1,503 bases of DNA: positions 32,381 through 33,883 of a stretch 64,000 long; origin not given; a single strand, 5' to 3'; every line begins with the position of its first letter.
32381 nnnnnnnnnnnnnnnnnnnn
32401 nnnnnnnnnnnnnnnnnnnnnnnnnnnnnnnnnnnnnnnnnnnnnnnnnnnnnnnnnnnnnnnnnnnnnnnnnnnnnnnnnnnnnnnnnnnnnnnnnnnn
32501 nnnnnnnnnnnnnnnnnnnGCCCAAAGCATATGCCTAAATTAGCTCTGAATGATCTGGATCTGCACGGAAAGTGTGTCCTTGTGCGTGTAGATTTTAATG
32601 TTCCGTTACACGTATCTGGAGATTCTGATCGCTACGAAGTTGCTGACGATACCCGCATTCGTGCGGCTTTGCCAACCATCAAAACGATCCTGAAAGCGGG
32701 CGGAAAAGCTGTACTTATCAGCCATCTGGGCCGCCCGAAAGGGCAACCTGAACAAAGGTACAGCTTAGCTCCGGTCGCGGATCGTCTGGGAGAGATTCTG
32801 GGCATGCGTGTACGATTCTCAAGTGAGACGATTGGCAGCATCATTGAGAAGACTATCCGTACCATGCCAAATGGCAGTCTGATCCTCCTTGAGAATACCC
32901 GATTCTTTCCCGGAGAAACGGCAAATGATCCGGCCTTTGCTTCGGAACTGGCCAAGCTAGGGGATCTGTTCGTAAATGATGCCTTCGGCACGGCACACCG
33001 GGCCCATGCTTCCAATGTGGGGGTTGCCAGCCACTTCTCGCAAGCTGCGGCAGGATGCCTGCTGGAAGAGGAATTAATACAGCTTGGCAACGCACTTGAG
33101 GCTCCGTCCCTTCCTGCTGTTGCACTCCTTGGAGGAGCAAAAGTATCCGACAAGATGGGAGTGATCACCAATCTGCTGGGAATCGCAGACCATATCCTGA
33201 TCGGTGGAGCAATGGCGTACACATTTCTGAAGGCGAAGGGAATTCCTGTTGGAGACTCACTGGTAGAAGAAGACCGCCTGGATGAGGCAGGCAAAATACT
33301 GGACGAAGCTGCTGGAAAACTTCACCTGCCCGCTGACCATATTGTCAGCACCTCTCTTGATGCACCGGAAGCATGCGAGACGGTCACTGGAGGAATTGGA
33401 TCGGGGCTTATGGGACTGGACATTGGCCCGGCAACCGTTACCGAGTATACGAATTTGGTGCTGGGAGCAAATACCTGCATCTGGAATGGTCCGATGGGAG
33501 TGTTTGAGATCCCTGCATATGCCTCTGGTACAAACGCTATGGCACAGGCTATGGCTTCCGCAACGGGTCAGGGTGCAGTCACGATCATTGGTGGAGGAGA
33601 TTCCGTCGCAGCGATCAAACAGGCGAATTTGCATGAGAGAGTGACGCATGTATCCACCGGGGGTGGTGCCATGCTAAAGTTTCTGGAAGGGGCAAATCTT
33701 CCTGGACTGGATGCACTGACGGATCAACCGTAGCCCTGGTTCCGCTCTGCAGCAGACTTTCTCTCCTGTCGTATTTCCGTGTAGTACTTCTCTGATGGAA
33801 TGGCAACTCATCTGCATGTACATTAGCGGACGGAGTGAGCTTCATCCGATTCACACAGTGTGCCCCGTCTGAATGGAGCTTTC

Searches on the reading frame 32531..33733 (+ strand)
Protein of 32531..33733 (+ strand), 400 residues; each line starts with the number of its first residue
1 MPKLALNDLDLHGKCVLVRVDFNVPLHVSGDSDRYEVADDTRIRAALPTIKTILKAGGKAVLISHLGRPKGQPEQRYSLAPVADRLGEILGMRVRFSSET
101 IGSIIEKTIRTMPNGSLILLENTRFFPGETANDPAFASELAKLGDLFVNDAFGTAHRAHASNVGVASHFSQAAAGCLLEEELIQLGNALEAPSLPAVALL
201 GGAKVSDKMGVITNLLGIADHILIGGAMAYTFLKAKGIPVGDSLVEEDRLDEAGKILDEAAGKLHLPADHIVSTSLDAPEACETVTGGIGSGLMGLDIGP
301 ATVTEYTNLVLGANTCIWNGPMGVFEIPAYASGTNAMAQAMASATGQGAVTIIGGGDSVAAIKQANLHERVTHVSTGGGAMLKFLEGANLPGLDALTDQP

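Call 11: search_protein_families(library=pfam, proteins=[window:32531-33733:+], max_evalue=0.001)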
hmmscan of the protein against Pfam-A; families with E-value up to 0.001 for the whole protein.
window:32531-33733:+ (400 aa): 1 family
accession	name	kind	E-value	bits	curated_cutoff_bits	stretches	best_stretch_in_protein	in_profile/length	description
PF00162.24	PGK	-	8e-142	473.2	27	1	6-387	1-378/379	Phosphoglycerate kinase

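Call 20: list_cluster_members(proteins=[window:32531-33733:+, window:19096-20274:-, window:26143-27147:-])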
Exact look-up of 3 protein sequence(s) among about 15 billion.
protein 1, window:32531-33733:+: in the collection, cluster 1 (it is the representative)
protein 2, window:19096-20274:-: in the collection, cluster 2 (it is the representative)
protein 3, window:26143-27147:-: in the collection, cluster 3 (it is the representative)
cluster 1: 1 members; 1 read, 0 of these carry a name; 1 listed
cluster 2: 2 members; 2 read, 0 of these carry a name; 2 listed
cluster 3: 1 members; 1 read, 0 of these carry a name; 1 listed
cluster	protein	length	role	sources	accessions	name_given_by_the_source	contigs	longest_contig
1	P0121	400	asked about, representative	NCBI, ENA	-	-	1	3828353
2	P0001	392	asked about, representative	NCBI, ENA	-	-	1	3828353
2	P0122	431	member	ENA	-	-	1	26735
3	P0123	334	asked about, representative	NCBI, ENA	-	-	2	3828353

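Call 43: find_homologous_proteins(query=window:32531-33733:+, max_evalue=1e-50)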
Query window:32531-33733:+ (400 aa): 8000 proteins with E <= 1e-50 among 8000 candidates; the best 120 are listed.
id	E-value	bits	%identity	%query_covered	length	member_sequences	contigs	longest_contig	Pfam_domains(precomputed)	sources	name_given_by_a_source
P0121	3.6e-258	874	100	100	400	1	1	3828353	PF00162.25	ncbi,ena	-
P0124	4.8e-250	847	98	99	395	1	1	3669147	PF00162.25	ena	-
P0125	9.4e-212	721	82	100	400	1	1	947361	PF00162.25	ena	-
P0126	2.2e-200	684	80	100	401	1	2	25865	PF00162.25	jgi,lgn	-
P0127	1.1e-199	682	77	100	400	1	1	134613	PF00162.25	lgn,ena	-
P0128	3.5e-199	680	77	100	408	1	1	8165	PF00162.25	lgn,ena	-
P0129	1.0e-197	675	77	100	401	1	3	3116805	PF00162.25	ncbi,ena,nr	ncbi:MAG: phosphoglycerate kinase [Bacteroidetes bacterium]|nr:phosphoglycerate kinase [Bacteroidota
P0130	5.7e-197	673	77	100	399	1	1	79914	PF00162.25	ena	-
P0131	6.9e-196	669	78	100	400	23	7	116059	PF00162.25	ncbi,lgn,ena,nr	ncbi:MAG: phosphoglycerate kinase [Rhodothermaceae bacterium]|nr:phosphoglycerate kinase [Rhodotherm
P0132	1.6e-195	668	76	100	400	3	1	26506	PF00162.25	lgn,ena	-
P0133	2.0e-195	668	76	100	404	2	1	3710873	PF00162.25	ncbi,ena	-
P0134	3.0e-193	660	75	100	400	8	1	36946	PF00162.25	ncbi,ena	-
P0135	6.8e-193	659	75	100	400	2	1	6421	PF00162.25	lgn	-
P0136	1.1e-191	655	75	100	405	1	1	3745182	PF00162.25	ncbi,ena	-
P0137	5.4e-191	653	75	100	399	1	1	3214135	PF00162.25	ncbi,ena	-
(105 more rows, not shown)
